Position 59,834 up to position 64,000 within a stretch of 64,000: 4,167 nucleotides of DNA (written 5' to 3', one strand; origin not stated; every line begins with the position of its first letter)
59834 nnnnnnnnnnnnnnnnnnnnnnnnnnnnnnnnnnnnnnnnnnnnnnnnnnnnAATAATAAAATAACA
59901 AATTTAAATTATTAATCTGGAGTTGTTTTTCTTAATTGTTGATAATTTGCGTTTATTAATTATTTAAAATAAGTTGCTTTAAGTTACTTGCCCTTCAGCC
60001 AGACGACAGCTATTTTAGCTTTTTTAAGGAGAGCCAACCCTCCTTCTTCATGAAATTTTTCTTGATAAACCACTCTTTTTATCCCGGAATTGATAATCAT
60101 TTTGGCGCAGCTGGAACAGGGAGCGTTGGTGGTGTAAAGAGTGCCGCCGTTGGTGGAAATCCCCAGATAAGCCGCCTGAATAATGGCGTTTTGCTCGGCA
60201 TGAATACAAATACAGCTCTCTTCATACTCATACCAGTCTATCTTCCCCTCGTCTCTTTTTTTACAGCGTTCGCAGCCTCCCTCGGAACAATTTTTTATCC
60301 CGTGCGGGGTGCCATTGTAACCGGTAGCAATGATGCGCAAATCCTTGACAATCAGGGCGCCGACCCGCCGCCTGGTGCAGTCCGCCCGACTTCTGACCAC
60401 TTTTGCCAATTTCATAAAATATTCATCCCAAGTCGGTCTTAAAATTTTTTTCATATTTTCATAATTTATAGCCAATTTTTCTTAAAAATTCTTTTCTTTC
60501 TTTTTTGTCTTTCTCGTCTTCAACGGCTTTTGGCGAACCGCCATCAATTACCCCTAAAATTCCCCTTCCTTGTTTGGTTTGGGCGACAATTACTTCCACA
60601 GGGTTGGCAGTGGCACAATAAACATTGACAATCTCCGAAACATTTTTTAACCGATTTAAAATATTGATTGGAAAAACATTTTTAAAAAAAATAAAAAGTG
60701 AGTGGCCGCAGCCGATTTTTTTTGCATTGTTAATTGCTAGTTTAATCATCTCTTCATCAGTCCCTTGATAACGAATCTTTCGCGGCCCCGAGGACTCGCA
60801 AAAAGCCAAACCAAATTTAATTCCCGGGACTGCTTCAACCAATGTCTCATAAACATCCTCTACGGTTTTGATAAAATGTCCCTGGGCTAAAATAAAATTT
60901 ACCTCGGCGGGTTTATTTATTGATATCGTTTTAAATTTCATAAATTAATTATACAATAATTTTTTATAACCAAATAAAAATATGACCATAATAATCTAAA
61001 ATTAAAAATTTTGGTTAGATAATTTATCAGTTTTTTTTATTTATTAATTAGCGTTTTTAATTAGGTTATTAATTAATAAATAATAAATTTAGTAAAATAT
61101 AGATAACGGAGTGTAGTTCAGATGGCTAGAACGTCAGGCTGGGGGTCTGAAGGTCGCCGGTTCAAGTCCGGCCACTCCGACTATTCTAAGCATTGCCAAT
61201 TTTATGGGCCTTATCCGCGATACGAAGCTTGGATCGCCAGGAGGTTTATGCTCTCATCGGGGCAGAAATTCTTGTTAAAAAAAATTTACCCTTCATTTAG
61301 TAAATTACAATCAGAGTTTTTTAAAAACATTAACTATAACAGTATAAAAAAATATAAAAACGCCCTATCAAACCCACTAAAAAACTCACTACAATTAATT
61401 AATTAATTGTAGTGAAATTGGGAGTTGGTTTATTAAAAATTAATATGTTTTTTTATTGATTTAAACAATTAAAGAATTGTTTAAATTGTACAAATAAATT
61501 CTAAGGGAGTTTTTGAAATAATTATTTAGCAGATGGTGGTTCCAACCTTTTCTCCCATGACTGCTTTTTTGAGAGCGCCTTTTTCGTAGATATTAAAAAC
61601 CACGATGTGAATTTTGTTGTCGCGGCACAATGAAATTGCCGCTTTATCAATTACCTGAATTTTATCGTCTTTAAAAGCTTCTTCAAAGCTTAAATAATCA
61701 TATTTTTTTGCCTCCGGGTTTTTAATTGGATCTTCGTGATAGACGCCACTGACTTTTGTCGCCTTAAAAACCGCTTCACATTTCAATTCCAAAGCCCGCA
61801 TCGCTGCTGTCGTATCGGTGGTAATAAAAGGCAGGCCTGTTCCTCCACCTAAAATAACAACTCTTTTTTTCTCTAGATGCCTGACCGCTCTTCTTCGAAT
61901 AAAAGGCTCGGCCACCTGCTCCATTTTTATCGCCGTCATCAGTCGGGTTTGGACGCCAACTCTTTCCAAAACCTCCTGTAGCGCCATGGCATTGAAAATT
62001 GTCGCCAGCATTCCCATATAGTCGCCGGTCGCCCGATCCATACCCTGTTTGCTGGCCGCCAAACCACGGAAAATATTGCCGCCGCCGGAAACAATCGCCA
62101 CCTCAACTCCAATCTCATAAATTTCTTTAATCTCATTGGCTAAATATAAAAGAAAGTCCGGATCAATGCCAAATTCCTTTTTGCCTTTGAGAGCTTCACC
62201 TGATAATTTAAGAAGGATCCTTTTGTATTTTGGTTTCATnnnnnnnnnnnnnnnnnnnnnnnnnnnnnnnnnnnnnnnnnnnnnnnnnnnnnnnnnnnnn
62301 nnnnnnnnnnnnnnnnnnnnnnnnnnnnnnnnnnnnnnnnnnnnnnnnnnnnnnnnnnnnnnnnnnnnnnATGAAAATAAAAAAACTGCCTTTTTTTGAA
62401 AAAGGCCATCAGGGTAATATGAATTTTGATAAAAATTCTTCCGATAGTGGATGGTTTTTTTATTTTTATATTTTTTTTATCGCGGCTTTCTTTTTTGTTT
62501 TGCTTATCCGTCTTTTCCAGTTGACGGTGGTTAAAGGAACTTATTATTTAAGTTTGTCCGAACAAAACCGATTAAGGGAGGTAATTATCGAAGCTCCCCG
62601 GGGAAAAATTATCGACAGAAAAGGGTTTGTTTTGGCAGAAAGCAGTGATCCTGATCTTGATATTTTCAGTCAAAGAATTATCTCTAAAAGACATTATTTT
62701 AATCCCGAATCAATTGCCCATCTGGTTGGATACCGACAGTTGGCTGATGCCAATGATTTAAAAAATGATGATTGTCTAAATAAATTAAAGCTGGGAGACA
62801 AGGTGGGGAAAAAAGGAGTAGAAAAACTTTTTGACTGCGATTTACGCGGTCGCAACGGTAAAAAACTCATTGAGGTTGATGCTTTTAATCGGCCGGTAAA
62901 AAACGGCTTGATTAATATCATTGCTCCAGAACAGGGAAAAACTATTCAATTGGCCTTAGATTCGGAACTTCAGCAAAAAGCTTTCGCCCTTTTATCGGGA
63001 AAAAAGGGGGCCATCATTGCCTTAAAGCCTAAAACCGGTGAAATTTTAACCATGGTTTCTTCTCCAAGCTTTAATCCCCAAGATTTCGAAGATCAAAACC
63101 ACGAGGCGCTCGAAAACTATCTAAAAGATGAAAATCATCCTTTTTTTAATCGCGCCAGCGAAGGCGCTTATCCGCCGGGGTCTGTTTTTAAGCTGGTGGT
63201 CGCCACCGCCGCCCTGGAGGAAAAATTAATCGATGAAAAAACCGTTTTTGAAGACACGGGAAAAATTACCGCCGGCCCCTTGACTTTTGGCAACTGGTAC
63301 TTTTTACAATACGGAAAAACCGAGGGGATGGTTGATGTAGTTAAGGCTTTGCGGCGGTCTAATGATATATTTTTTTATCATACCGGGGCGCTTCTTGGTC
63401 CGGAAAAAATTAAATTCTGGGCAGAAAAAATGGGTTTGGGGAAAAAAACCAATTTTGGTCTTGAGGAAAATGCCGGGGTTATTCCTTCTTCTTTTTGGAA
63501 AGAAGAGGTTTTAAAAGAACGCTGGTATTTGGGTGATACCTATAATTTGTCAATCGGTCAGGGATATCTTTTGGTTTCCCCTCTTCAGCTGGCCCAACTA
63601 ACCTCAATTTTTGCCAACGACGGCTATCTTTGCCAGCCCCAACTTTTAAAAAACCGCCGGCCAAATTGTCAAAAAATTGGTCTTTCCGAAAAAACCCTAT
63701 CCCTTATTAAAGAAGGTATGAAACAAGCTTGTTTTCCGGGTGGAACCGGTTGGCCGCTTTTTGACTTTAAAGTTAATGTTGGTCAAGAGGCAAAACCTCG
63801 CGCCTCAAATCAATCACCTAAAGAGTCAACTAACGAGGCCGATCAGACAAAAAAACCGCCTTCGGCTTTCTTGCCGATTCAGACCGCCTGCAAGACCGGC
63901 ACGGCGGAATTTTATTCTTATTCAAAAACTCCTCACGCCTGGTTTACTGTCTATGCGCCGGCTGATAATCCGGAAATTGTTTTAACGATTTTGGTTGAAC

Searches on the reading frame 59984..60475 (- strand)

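Call 81: search_protein_families(library=pfam, proteins=[window:59984-60475:-], max_evalue=0.00001)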
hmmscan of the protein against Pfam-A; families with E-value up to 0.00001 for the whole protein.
window:59984-60475:- (163 aa): 2 families
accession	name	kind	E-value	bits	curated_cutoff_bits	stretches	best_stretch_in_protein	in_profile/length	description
PF00383.29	dCMP_cyt_deam_1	-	2.8e-27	95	25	1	15-138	2-101/102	Cytidine and deoxycytidylate deaminase zinc-binding region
PF14437.12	MafB19-deam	-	2.1e-20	73.5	27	1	16-143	3-105/142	MafB19-like deaminase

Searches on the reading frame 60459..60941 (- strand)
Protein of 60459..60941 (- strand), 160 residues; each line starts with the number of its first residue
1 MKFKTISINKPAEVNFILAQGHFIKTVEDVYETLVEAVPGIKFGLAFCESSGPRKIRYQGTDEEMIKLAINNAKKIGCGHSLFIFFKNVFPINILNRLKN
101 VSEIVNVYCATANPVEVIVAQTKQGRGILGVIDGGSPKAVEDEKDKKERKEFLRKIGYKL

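Call 81: search_protein_families(library=pfam, proteins=[window:60459-60941:-], max_evalue=0.00001)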
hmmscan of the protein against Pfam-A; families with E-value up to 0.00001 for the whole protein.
window:60459-60941:- (160 aa): 1 family
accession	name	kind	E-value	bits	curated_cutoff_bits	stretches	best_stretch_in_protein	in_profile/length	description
PF04008.19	Adenosine_kin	-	2e-72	242.5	25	1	6-159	1-154/154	Adenosine specific kinase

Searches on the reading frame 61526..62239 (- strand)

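Call 81: search_protein_families(library=pfam, proteins=[window:61526-62239:-], max_evalue=0.00001)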
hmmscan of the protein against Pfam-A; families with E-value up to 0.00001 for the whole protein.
window:61526-62239:- (237 aa): 1 family
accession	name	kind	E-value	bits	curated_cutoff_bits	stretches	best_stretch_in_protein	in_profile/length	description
PF00696.33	AA_kinase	-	6.7e-37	127.9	24.9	1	6-216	1-234/234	Amino acid kinase family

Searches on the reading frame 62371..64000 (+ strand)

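Call 81: search_protein_families(library=pfam, proteins=[window:62371-64000:+], max_evalue=0.00001)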
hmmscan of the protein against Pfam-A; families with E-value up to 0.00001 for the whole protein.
window:62371-64000:+ (543 aa): 2 families
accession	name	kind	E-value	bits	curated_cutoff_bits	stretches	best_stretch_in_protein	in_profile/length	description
PF00905.27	Transpeptidase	-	5.3e-54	183.9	22.1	2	213-453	1-218/299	Penicillin binding protein transpeptidase domain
PF03717.20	PBP_dimer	-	5.7e-18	66.4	24.4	1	105-178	106-178/180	Penicillin-binding Protein dimerisation domain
